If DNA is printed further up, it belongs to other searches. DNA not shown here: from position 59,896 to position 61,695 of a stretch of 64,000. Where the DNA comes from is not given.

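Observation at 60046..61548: Radical SAM enzyme fused to a CoaB-like (DFP) domain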

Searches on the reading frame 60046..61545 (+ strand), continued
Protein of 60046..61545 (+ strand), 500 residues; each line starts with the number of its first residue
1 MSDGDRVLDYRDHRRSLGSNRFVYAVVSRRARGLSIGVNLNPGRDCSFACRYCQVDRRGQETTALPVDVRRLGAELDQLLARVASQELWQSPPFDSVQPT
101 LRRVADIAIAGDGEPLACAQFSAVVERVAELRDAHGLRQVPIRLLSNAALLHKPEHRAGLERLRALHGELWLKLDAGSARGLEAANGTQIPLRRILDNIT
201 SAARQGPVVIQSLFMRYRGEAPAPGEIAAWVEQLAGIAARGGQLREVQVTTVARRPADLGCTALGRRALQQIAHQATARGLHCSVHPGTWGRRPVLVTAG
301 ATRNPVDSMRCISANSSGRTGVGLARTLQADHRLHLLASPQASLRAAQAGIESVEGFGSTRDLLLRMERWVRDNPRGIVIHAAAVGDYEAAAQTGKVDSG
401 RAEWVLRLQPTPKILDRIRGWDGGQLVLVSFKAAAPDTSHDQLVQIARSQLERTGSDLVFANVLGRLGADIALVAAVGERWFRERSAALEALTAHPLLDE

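Call 91: find_homologous_proteins(query=L171:620-1897:+)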
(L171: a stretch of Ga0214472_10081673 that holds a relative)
Query L171:620-1897:+ (426 aa): 1591 proteins with E <= 0.001 among 8000 candidates; the best 120 are listed.
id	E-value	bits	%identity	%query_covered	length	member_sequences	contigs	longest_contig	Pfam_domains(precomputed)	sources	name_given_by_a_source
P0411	7.2e-275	929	100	100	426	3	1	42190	PF04127.23,PF02441.25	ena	-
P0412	7.6e-184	630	72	96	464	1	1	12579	PF04127.23,PF02441.25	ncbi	ncbi:MAG: phosphopantothenoylcysteine decarboxylase [Opitutaceae bacterium]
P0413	1.2e-176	606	67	98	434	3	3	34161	PF04127.23,PF02441.25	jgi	jgi:phosphopantothenoylcysteine decarboxylase/phosphopantothenate--cysteine ligase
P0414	2.6e-169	582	63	99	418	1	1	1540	PF04127.23,PF02441.25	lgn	-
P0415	3.0e-169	582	64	97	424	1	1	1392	PF04127.23,PF02441.25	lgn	-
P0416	3.1e-169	581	65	98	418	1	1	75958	PF04127.23,PF02441.25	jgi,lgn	-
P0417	5.0e-169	581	66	98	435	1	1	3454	PF04127.23,PF02441.25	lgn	-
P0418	8.8e-169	580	67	97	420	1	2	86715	PF04127.23,PF02441.25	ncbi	-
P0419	3.8e-168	578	64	99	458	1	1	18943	PF04127.23,PF02441.25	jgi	-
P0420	6.4e-168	577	64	98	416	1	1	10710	PF04127.23,PF02441.25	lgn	-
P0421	3.4e-166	571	63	99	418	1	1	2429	PF04127.23,PF02441.25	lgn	-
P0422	7.1e-165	567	62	99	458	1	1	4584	PF04127.23,PF02441.25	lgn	-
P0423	3.2e-164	565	62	99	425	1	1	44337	PF04127.23,PF02441.25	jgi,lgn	jgi:phosphopantothenoylcysteine decarboxylase/phosphopantothenate--cysteine ligase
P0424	3.7e-164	565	62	98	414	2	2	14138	PF04127.23,PF02441.25,PF01370.28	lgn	-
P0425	9.6e-164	563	66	92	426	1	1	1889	PF04127.23,PF02441.25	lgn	-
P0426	1.7e-163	563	63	99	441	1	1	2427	PF04127.23,PF02441.25,PF01370.28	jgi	-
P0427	4.0e-163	561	62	99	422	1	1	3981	PF04127.23,PF02441.25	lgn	-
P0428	5.2e-163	561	64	97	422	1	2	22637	PF04127.23,PF02441.25,PF01370.28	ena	-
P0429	6.5e-163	561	62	97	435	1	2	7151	PF04127.23,PF02441.25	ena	-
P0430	1.9e-162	559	65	94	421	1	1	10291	PF04127.23,PF02441.25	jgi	jgi:phosphopantothenoylcysteine decarboxylase / phosphopantothenate---cysteine ligase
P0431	2.6e-162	559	64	96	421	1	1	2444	PF04127.23,PF02441.25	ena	-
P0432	2.0e-161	556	60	100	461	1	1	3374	PF04127.23,PF02441.25,PF01370.28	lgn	-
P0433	4.8e-161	554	65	97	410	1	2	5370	PF04127.23,PF02441.25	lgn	-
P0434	1.2e-160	553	60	99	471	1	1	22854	PF04127.23,PF02441.25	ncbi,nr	ncbi:MAG: bifunctional phosphopantothenoylcysteine decarboxylase/phosphopantothenate--cysteine ligas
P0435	1.3e-160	553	64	94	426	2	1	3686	PF04127.23,PF02441.25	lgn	-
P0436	4.8e-160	551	62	99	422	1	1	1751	PF04127.23,PF02441.25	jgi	jgi:phosphopantothenoylcysteine decarboxylase/phosphopantothenate--cysteine ligase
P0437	6.5e-159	547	78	44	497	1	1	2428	PF04127.23,PF02441.25,PF01370.28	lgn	-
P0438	1.1e-158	547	62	94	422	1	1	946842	PF04127.23,PF02441.25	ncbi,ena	-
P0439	4.1e-157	542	61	99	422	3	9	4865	PF04127.23,PF02441.25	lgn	-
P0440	1.6e-156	540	61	97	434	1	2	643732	PF04127.23,PF02441.25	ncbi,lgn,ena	-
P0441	4.1e-156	538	62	97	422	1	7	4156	PF04127.23,PF02441.25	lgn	-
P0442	6.2e-155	534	59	98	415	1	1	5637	PF04127.23,PF02441.25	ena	-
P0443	5.1e-154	531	62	94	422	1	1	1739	PF04127.23,PF02441.25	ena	-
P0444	2.3e-153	529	62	96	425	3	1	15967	PF04127.23,PF02441.25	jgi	-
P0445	1.7e-151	523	61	96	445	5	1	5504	PF04127.23,PF02441.25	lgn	-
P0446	2.8e-149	516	60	95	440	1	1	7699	PF04127.23,PF02441.25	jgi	jgi:phosphopantothenoylcysteine decarboxylase / phosphopantothenate---cysteine ligase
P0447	4.3e-139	482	60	91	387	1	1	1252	PF04127.23,PF02441.25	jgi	jgi:phosphopantothenoylcysteine decarboxylase/phosphopantothenate--cysteine ligase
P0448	9.0e-138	478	60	96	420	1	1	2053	PF04127.23,PF02441.25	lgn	-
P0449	1.2e-136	474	57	100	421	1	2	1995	PF04127.23,PF02441.25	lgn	-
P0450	2.1e-136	473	61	92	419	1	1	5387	PF04127.23,PF02441.25,PF01370.28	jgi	jgi:phosphopantothenoylcysteine decarboxylase/phosphopantothenate--cysteine ligase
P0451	2.4e-136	473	59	99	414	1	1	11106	PF04127.23,PF02441.25,PF01370.28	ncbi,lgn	-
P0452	2.5e-136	473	59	97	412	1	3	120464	PF04127.23,PF02441.25,PF01370.28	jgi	jgi:phosphopantothenoylcysteine decarboxylase/phosphopantothenate--cysteine ligase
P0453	3.1e-136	473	58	100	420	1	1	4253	PF04127.23,PF02441.25,PF01370.28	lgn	-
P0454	9.7e-136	471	58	99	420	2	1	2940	PF04127.23,PF02441.25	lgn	-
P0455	2.0e-135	470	57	99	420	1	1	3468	PF04127.23,PF02441.25,PF01370.28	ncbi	-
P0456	3.0e-135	470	58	95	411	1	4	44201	PF04127.23,PF02441.25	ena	-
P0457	5.5e-135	469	58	100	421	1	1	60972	PF04127.23,PF02441.25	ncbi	-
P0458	6.1e-135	469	58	99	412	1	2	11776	PF04127.23,PF02441.25,PF01370.28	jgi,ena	jgi:phosphopantothenoylcysteine decarboxylase/phosphopantothenate--cysteine ligase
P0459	6.5e-135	468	58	97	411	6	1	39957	PF04127.23,PF02441.25,PF01370.28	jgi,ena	jgi:phosphopantothenoylcysteine decarboxylase/phosphopantothenate--cysteine ligase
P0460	7.5e-135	468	60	92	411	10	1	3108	PF04127.23,PF02441.25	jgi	jgi:phosphopantothenoylcysteine decarboxylase / phosphopantothenate---cysteine ligase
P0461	8.1e-135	468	60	96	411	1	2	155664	PF04127.23,PF02441.25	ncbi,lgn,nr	ncbi:MAG TPA: bifunctional phosphopantothenoylcysteine decarboxylase/phosphopantothenate--cysteine l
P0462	8.2e-135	468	59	96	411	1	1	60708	PF04127.23,PF02441.25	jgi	jgi:phosphopantothenoylcysteine decarboxylase/phosphopantothenate--cysteine ligase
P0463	8.7e-135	468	59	95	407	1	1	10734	PF04127.23,PF02441.25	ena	-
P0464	8.8e-135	468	59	98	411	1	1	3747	PF04127.23,PF02441.25,PF01370.28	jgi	jgi:phosphopantothenoylcysteine decarboxylase / phosphopantothenate---cysteine ligase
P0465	9.1e-135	468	58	93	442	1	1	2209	PF04127.23,PF02441.25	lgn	-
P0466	1.5e-134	467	57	100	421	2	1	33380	PF04127.23,PF02441.25,PF01370.28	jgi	jgi:phosphopantothenoylcysteine decarboxylase/phosphopantothenate--cysteine ligase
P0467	2.5e-134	467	59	96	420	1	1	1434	PF04127.23,PF02441.25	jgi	jgi:phosphopantothenoylcysteine decarboxylase / phosphopantothenate---cysteine ligase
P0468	3.1e-134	466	58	97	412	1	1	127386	PF04127.23,PF02441.25,PF01370.28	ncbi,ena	-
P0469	4.4e-134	466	57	97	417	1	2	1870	PF04127.23,PF02441.25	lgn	-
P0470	5.2e-134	465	57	97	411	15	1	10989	PF04127.23,PF02441.25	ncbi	-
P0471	6.0e-134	465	56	96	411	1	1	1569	PF04127.23,PF02441.25,PF01370.28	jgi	jgi:phosphopantothenoylcysteine decarboxylase/phosphopantothenate--cysteine ligase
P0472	6.4e-134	465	57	98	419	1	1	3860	PF04127.23,PF02441.25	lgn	-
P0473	1.9e-133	464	58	96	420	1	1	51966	PF04127.23,PF02441.25,PF01370.28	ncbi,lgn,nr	ncbi:MAG: bifunctional phosphopantothenoylcysteine decarboxylase/phosphopantothenate--cysteine ligas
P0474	3.0e-133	463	58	97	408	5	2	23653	PF04127.23,PF02441.25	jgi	-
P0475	3.0e-133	463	55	99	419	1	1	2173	PF04127.23,PF02441.25,PF01370.28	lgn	-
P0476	3.0e-133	463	58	92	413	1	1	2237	PF04127.23,PF02441.25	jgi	jgi:phosphopantothenoylcysteine decarboxylase / phosphopantothenate---cysteine ligase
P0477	3.2e-133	463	57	96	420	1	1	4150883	PF04127.23,PF02441.25,PF01370.28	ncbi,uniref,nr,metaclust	ncbi:bifunctional phosphopantothenoylcysteine decarboxylase/phosphopantothenate--cysteine ligase Coa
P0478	4.7e-133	462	56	98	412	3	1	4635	PF04127.23,PF02441.25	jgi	jgi:phosphopantothenoylcysteine decarboxylase / phosphopantothenate---cysteine ligase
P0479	4.8e-133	462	57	96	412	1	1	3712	PF04127.23,PF02441.25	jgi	jgi:phosphopantothenoylcysteine decarboxylase / phosphopantothenate---cysteine ligase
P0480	9.7e-133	461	58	96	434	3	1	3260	PF04127.23,PF02441.25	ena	-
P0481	1.0e-132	461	58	92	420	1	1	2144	PF04127.23,PF02441.25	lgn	-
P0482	1.4e-132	461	58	96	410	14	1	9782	PF04127.23,PF02441.25,PF01370.28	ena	-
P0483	1.5e-132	461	57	98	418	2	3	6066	PF04127.23,PF02441.25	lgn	-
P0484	1.8e-132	460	56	97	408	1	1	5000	PF04127.23,PF02441.25,PF01370.28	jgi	jgi:phosphopantothenoylcysteine decarboxylase/phosphopantothenate--cysteine ligase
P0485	1.9e-132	460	57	97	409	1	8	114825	PF04127.23,PF02441.25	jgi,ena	-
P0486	2.2e-132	460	53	99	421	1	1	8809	PF04127.23,PF02441.25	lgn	-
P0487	2.6e-132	460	60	81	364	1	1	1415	PF04127.23,PF02441.25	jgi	jgi:phosphopantothenoylcysteine decarboxylase / phosphopantothenate---cysteine ligase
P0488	3.5e-132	459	56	94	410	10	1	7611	PF04127.23,PF02441.25,PF01370.28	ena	-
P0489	5.0e-132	459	57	96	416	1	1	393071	PF04127.23,PF02441.25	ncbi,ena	-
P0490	5.1e-132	459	57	99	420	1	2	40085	PF04127.23,PF02441.25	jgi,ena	-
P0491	5.2e-132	459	58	92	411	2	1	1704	PF04127.23,PF02441.25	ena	-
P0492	8.6e-132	458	57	98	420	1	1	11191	PF04127.23,PF02441.25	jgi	jgi:phosphopantothenoylcysteine decarboxylase/phosphopantothenate--cysteine ligase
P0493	9.0e-132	458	57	99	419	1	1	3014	PF04127.23,PF02441.25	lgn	-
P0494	9.9e-132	458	57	98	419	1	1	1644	PF04127.23,PF02441.25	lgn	-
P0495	1.0e-131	458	58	96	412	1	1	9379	PF04127.23,PF02441.25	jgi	jgi:phosphopantothenoylcysteine decarboxylase / phosphopantothenate---cysteine ligase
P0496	1.1e-131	458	57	96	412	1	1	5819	PF04127.23,PF02441.25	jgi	jgi:phosphopantothenoylcysteine decarboxylase/phosphopantothenate--cysteine ligase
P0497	1.2e-131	458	52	97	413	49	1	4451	PF04127.23,PF02441.25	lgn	-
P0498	1.3e-131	458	57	98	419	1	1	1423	PF04127.23,PF02441.25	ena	-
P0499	1.3e-131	458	56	100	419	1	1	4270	PF04127.23,PF02441.25,PF01370.28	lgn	-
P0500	1.7e-131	457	56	98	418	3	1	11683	PF04127.23,PF02441.25,PF01370.28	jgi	jgi:phosphopantothenoylcysteine decarboxylase / phosphopantothenate---cysteine ligase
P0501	1.7e-131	457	57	96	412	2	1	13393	PF04127.23,PF02441.25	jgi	jgi:phosphopantothenoylcysteine decarboxylase/phosphopantothenate--cysteine ligase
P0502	1.9e-131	457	57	98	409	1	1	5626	PF04127.23,PF02441.25,PF01370.28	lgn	-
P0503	2.0e-131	457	57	96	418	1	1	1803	PF04127.23,PF02441.25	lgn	-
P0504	2.5e-131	457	56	99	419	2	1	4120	PF04127.23,PF02441.25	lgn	-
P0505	2.6e-131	457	57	96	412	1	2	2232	PF04127.23,PF02441.25,PF01370.28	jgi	jgi:phosphopantothenoylcysteine decarboxylase/phosphopantothenate--cysteine ligase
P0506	3.0e-131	456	57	95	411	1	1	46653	PF04127.23,PF02441.25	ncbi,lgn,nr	ncbi:MAG: bifunctional phosphopantothenoylcysteine decarboxylase/phosphopantothenate--cysteine ligas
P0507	5.2e-131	456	57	99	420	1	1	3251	PF04127.23,PF02441.25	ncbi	-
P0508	7.0e-131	455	58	97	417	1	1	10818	PF04127.23,PF02441.25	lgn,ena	-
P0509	7.9e-131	455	57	96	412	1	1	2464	PF04127.23,PF02441.25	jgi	jgi:phosphopantothenoylcysteine decarboxylase / phosphopantothenate---cysteine ligase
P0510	8.2e-131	455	57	98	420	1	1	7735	PF04127.23,PF02441.25,PF01370.28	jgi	jgi:phosphopantothenoylcysteine decarboxylase/phosphopantothenate--cysteine ligase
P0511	8.8e-131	455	56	97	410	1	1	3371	PF04127.23,PF02441.25,PF01370.28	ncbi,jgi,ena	jgi:phosphopantothenoylcysteine decarboxylase/phosphopantothenate--cysteine ligase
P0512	9.9e-131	455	57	96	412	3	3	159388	PF04127.23,PF02441.25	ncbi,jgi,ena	-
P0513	1.1e-130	454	56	96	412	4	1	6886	PF04127.23,PF02441.25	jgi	jgi:phosphopantothenoylcysteine decarboxylase / phosphopantothenate---cysteine ligase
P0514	1.1e-130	454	57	96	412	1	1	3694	PF04127.23,PF02441.25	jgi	jgi:phosphopantothenoylcysteine decarboxylase/phosphopantothenate--cysteine ligase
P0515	1.2e-130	454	56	97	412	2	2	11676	PF04127.23,PF02441.25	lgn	-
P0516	1.4e-130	454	55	98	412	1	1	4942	PF04127.23,PF02441.25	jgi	jgi:phosphopantothenoylcysteine decarboxylase/phosphopantothenate--cysteine ligase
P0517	1.6e-130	454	53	98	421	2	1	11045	PF04127.23,PF02441.25,PF01370.28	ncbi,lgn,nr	ncbi:MAG: bifunctional phosphopantothenoylcysteine decarboxylase/phosphopantothenate--cysteine ligas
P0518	1.7e-130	454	56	98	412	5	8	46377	PF04127.23,PF02441.25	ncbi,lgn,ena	-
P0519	1.9e-130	454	57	97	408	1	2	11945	PF04127.23,PF02441.25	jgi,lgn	jgi:phosphopantothenoylcysteine decarboxylase/phosphopantothenate--cysteine ligase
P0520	2.1e-130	454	59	92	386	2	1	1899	PF04127.23,PF02441.25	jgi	jgi:phosphopantothenoylcysteine decarboxylase/phosphopantothenate--cysteine ligase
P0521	2.4e-130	453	57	100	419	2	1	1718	PF04127.23,PF02441.25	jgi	-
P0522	3.0e-130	453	57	96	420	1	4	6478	PF04127.23,PF02441.25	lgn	-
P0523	3.3e-130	453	57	98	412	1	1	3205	PF04127.23,PF02441.25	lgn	-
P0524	3.4e-130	453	56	96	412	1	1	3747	PF04127.23,PF02441.25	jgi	jgi:phosphopantothenoylcysteine decarboxylase / phosphopantothenate---cysteine ligase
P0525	3.8e-130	453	58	96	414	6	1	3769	PF04127.23,PF02441.25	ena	-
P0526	4.8e-130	452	55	98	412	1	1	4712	PF04127.23,PF02441.25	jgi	jgi:phosphopantothenoylcysteine decarboxylase/phosphopantothenate--cysteine ligase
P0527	5.0e-130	452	57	97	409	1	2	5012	PF04127.23,PF02441.25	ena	-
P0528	5.3e-130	452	57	96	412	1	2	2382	PF04127.23,PF02441.25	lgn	-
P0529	5.7e-130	452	57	96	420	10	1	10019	PF04127.23,PF02441.25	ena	-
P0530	5.7e-130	452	56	97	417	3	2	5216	PF04127.23,PF02441.25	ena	-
